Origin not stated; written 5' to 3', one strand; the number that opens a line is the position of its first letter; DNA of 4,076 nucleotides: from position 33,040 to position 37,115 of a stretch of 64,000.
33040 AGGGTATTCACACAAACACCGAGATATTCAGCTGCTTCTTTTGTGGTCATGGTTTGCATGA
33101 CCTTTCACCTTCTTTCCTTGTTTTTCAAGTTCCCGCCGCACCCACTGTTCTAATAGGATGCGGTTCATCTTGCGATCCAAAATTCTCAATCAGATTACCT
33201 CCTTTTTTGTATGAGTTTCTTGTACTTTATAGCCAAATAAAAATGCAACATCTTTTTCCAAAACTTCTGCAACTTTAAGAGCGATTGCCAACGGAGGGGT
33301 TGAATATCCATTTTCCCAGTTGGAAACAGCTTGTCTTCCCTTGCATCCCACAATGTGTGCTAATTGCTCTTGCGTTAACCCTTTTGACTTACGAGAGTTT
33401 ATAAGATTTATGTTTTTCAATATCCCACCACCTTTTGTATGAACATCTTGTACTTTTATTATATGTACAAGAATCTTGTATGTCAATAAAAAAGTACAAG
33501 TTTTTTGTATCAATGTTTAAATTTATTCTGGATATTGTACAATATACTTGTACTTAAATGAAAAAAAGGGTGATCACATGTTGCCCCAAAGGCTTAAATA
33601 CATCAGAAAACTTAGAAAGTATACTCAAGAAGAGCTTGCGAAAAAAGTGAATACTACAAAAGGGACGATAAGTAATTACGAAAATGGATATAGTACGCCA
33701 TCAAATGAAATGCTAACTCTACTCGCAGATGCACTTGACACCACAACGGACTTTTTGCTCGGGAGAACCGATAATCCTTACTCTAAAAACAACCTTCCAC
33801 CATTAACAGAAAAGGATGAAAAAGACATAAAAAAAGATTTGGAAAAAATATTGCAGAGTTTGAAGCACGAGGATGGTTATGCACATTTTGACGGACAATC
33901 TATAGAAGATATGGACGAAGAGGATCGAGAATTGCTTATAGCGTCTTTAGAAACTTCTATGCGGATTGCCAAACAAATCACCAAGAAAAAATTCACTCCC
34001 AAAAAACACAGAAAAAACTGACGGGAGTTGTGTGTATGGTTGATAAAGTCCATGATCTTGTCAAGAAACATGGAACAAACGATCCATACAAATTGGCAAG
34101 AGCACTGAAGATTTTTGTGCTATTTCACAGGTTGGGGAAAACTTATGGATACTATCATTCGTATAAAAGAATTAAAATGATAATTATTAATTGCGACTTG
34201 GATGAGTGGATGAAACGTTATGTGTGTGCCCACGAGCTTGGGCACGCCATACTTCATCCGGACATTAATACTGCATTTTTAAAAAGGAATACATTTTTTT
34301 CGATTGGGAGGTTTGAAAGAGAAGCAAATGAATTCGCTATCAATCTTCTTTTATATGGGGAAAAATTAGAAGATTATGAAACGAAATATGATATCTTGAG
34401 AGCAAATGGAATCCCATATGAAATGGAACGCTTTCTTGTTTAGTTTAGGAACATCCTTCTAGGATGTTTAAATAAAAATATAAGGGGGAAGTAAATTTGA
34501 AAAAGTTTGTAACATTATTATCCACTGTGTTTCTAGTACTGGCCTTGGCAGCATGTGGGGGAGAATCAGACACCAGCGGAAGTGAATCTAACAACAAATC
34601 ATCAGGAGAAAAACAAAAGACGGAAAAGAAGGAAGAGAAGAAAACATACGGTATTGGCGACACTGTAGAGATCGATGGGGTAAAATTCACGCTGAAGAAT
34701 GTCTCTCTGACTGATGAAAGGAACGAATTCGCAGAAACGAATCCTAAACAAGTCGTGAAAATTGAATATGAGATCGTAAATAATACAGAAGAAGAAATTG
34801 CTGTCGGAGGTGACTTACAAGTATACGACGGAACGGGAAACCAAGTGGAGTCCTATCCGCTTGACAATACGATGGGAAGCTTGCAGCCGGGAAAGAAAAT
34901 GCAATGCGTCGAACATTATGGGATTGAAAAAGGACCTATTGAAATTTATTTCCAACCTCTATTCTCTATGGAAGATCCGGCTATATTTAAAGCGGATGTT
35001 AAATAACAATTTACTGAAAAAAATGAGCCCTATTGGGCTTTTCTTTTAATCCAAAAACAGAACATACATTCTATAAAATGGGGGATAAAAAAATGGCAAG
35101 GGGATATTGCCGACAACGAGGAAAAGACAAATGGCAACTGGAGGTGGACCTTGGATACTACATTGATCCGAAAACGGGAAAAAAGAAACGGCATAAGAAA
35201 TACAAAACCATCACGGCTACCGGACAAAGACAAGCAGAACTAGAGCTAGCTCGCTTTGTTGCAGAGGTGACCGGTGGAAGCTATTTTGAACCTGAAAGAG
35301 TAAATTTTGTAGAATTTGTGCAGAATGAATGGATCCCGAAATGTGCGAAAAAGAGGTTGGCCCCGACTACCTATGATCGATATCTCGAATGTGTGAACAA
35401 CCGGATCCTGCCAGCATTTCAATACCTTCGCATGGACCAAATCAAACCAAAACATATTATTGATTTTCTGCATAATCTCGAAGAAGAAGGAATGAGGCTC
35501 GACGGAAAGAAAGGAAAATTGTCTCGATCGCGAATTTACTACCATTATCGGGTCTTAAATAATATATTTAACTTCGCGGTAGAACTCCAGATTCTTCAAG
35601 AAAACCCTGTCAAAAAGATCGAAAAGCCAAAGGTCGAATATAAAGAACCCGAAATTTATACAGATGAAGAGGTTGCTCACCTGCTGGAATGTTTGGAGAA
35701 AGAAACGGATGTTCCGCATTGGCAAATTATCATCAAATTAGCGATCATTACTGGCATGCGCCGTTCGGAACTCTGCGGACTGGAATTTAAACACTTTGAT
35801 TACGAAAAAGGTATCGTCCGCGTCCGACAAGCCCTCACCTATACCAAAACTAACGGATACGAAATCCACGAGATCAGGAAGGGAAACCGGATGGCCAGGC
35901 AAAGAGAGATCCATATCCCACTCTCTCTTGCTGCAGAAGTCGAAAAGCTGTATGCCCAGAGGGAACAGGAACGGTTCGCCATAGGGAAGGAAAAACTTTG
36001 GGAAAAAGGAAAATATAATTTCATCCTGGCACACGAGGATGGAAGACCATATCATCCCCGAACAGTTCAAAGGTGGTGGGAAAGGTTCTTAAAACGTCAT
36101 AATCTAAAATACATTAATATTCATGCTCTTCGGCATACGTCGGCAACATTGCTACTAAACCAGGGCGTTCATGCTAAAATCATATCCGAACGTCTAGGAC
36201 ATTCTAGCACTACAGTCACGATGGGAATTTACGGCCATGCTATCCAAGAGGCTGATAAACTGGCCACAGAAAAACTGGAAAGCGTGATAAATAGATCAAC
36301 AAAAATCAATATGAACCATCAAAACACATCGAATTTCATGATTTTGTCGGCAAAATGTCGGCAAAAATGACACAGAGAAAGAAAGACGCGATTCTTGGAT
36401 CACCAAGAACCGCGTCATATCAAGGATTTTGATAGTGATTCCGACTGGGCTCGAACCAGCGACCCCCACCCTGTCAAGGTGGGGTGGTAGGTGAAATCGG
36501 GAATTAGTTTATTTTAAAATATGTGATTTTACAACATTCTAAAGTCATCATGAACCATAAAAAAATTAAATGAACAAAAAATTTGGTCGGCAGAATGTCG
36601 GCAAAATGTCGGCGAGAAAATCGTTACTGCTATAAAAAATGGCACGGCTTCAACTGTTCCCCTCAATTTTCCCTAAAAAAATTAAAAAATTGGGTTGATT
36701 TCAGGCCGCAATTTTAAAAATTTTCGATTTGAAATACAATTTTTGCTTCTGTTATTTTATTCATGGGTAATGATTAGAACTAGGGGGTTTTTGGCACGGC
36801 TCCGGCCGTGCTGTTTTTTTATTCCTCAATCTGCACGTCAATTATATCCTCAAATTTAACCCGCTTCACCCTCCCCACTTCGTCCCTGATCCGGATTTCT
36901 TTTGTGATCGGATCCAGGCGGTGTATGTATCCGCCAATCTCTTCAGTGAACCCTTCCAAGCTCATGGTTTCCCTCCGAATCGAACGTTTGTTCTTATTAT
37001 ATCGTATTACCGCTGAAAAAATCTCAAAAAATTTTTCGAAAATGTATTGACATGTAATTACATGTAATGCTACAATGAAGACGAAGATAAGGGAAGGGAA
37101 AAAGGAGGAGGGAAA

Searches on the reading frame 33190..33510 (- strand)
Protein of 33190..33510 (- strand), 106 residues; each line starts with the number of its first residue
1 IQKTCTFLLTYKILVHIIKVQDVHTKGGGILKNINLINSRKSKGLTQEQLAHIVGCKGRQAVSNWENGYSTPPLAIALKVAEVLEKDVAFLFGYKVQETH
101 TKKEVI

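Call 128: search_protein_families(library=pfam, proteins=[window:33190-33510:-], max_evalue=0.001)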
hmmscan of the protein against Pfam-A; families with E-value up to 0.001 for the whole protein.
window:33190-33510:- (106 aa): 3 families
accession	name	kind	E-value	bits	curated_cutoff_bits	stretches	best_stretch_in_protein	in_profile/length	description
PF01381.28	HTH_3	-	1e-13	51.5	23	1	40-90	5-54/55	Helix-turn-helix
PF13560.12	HTH_31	-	0.0002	22.1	27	1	40-85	10-55/64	Helix-turn-helix domain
PF15731.11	MqsA_antitoxin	-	0.00024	21.6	30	1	34-87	72-123/131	Antitoxin component of bacterial toxin-antitoxin system, MqsA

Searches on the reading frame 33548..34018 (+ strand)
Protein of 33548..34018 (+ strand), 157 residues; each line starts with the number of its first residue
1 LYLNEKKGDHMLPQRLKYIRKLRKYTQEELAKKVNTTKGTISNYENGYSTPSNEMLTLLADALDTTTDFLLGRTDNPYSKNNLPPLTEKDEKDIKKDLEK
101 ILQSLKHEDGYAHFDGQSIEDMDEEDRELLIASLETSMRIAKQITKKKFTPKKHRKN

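Call 128: search_protein_families(library=pfam, proteins=[window:33548-34018:+], max_evalue=0.001)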
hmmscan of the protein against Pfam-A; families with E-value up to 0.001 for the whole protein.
window:33548-34018:+ (157 aa): 4 families
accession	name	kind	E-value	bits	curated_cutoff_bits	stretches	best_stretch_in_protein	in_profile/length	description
PF01381.28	HTH_3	-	5.3e-18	65.2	23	1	16-70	1-55/55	Helix-turn-helix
PF12844.13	HTH_19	-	1.5e-09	38.1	30.2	1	14-67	2-55/64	Helix-turn-helix domain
PF13560.12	HTH_31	-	1.6e-08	35.2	27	1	14-67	4-58/64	Helix-turn-helix domain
PF13443.12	HTH_26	-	1.5e-05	25.5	22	1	15-66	1-53/63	Cro/C1-type HTH DNA-binding domain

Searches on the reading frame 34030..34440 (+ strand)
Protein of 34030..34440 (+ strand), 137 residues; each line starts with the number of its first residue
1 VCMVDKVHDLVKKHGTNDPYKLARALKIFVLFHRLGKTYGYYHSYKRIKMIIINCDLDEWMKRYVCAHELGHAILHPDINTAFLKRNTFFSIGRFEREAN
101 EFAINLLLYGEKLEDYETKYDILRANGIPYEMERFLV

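Call 128: search_protein_families(library=pfam, proteins=[window:34030-34440:+], max_evalue=0.001)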
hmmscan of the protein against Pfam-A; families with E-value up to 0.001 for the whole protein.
window:34030-34440:+ (137 aa): 1 family
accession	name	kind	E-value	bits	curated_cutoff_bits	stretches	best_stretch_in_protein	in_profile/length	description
PF06114.19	Peptidase_M78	-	5.7e-19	68.6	22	1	24-119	2-98/123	IrrE N-terminal-like domain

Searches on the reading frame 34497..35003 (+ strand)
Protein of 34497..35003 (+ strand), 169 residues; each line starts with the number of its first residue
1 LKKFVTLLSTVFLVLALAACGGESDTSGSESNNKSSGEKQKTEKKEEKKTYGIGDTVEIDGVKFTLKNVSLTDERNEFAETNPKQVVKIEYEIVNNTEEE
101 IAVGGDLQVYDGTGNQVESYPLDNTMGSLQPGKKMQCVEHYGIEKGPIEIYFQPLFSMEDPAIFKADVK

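Call 128: search_protein_families(library=pfam, proteins=[window:34497-35003:+], max_evalue=0.001)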
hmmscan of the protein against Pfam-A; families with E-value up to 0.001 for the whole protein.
window:34497-35003:+ (169 aa): 3 families
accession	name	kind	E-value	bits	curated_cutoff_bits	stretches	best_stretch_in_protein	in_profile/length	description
PF16729.10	DUF5067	-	2.1e-08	34.6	27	1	40-153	4-125/126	Domain of unknown function (DUF5067)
PF11611.13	DUF4352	-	1.9e-05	25.4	25.9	1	51-146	1-104/122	Domain of unknown function (DUF4352)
PF18705.7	DUF5643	-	8.1e-05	23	34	1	48-156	1-97/115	Family of unknown function (DUF5643)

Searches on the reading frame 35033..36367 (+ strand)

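Call 128: search_protein_families(library=pfam, proteins=[window:35033-36367:+], max_evalue=0.001)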
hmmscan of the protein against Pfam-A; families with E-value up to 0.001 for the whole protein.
window:35033-36367:+ (445 aa): 5 families
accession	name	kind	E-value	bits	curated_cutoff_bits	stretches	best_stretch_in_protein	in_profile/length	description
PF00589.27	Phage_integrase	-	6.5e-26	91.6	27.1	1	210-403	4-168/172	Phage integrase family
PF14659.12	Phage_int_SAM_3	-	6.8e-12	45.9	22.6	1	97-148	6-56/58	Phage integrase, N-terminal SAM-like domain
PF13102.12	Phage_int_SAM_5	-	1.9e-05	25.4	22.3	1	99-194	8-94/98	Phage integrase SAM-like domain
PF16795.10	Phage_integr_3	-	2.3e-05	24.8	27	0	208-308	3-90/161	Archaeal phage integrase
PF22022.2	Phage_int_M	-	3.8e-05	24.3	27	1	96-194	4-91/96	Phage integrase central domain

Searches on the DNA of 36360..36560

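Call 129: search_rna_families(source=window, start=36360, end=36560, threshold=evalue, max_evalue=1)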
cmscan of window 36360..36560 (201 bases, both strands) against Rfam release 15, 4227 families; matches with E-value up to 1: 3.
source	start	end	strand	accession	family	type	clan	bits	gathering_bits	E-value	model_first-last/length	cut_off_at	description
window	36432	36468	+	RF02194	HPnc0260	Gene; antisense;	-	31.2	59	0.087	117-153/156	no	Bacterial antisense RNA HPnc0260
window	36389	36483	+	RF03033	NLPC-P60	Cis-reg;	-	17.7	53.7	0.62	1-96/96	no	NLPC-P60 RNA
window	36436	36498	-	RF00005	tRNA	Gene; tRNA;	CL00001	15.6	29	0.93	1-71/71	no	tRNA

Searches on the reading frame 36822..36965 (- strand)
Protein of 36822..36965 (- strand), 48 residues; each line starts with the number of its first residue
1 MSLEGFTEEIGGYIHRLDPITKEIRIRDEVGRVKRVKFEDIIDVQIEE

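Call 122: search_protein_families(library=pfam, proteins=[window:36822-36965:-], max_evalue=0.01)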
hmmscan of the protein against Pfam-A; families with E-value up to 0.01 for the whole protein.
window:36822-36965:- (48 aa): 1 family
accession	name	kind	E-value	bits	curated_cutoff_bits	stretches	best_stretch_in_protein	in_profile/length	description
PF08863.15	YolD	-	3.5e-07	30.7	27.5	1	5-45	54-94/94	YolD-like protein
